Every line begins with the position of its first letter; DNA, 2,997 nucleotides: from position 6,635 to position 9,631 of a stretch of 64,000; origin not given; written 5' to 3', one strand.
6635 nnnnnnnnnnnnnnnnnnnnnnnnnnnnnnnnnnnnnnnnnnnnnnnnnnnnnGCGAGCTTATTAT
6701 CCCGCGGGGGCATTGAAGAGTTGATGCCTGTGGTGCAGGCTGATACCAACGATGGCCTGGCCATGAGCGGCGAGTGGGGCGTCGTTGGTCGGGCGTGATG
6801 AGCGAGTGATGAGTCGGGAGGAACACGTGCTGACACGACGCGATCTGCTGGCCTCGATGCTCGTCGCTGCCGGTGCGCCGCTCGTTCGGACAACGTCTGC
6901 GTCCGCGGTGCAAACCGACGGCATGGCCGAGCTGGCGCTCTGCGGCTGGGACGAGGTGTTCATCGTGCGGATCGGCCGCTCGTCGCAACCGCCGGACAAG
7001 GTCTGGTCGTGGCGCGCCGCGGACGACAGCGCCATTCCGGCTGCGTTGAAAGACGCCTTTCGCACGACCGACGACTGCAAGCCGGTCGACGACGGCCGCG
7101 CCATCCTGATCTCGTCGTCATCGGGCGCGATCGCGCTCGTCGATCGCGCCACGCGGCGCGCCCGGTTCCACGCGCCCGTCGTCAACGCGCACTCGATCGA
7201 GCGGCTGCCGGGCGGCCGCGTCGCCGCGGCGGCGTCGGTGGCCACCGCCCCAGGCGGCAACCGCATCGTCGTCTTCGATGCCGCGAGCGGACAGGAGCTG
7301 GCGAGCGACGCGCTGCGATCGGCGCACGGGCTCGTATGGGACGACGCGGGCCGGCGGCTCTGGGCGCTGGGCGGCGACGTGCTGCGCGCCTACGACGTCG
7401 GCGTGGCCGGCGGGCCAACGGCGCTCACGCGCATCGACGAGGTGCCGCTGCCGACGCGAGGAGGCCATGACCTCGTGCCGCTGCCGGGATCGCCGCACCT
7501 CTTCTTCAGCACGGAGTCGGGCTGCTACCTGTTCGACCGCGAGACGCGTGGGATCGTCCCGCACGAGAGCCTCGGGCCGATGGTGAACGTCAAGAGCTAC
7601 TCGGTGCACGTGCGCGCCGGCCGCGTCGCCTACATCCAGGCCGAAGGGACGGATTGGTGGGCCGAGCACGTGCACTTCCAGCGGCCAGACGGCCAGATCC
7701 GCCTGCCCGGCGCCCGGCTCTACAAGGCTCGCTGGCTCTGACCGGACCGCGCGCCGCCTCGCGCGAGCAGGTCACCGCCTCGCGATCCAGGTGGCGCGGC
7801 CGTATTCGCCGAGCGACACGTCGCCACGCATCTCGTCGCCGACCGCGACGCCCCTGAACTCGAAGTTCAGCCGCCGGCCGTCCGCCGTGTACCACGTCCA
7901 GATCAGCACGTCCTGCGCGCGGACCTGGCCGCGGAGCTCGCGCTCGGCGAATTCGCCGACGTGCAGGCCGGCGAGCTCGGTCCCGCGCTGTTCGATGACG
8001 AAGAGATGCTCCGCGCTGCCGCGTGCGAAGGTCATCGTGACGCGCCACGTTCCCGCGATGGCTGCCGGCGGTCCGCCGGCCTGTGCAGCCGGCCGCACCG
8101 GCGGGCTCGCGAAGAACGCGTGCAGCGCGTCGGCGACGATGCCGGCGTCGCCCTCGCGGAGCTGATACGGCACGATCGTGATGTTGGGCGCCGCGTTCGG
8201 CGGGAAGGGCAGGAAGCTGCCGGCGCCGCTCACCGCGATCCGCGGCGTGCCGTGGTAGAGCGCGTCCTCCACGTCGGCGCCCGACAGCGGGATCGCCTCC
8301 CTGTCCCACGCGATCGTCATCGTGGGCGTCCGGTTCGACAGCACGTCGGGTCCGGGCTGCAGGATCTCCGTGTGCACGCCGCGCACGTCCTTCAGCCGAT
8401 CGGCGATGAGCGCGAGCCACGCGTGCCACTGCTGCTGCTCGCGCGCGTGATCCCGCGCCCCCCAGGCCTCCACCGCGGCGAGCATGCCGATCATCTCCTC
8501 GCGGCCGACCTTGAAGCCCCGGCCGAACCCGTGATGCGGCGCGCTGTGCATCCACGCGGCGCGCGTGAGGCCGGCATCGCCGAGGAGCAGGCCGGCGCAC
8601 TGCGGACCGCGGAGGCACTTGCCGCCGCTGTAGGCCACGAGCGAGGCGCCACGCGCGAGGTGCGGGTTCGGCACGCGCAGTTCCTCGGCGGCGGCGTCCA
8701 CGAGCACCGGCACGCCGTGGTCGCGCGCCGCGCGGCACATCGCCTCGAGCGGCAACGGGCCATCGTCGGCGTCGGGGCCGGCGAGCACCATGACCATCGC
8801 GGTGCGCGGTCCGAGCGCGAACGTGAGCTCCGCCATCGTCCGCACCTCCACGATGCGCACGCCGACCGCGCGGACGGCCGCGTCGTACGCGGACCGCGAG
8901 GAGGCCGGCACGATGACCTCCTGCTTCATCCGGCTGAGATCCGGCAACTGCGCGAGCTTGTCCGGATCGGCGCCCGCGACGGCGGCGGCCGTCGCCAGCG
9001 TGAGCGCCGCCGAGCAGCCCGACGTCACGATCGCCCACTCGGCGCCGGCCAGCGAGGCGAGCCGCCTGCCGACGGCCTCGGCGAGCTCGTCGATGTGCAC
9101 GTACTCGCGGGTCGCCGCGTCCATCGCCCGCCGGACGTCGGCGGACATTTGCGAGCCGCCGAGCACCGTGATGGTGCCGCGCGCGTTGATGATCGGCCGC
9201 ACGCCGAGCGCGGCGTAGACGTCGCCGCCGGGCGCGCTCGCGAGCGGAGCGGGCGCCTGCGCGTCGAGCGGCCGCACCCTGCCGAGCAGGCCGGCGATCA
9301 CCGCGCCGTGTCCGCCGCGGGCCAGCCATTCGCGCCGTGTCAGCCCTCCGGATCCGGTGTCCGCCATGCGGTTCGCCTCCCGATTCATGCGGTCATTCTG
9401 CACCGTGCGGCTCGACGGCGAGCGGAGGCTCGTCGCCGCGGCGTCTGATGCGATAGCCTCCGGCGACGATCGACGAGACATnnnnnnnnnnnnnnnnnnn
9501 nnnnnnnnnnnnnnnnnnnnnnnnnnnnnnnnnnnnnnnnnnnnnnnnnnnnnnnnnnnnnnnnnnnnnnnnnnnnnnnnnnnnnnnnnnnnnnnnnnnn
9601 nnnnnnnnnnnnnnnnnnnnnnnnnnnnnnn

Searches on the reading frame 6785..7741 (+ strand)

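Call 35: search_protein_families(library=pfam, proteins=[window:6785-7741:+], max_evalue=0.001)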
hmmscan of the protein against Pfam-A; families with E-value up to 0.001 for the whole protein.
window:6785-7741:+ (318 aa): 1 family
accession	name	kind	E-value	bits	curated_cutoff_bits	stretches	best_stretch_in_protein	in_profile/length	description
PF20138.4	DUF6528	-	3.6e-18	66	23.5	1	65-318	54-310/327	Family of unknown function (DUF6528)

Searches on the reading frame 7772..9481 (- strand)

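Call 35: search_protein_families(library=pfam, proteins=[window:7772-9481:-], max_evalue=0.001)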
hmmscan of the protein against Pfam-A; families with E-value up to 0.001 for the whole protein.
window:7772-9481:- (569 aa): 1 family
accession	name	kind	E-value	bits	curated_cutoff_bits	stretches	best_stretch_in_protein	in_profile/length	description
PF00266.25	Aminotran_5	-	0.00087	18.8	21.5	0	112-304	26-216/371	Aminotransferase class-V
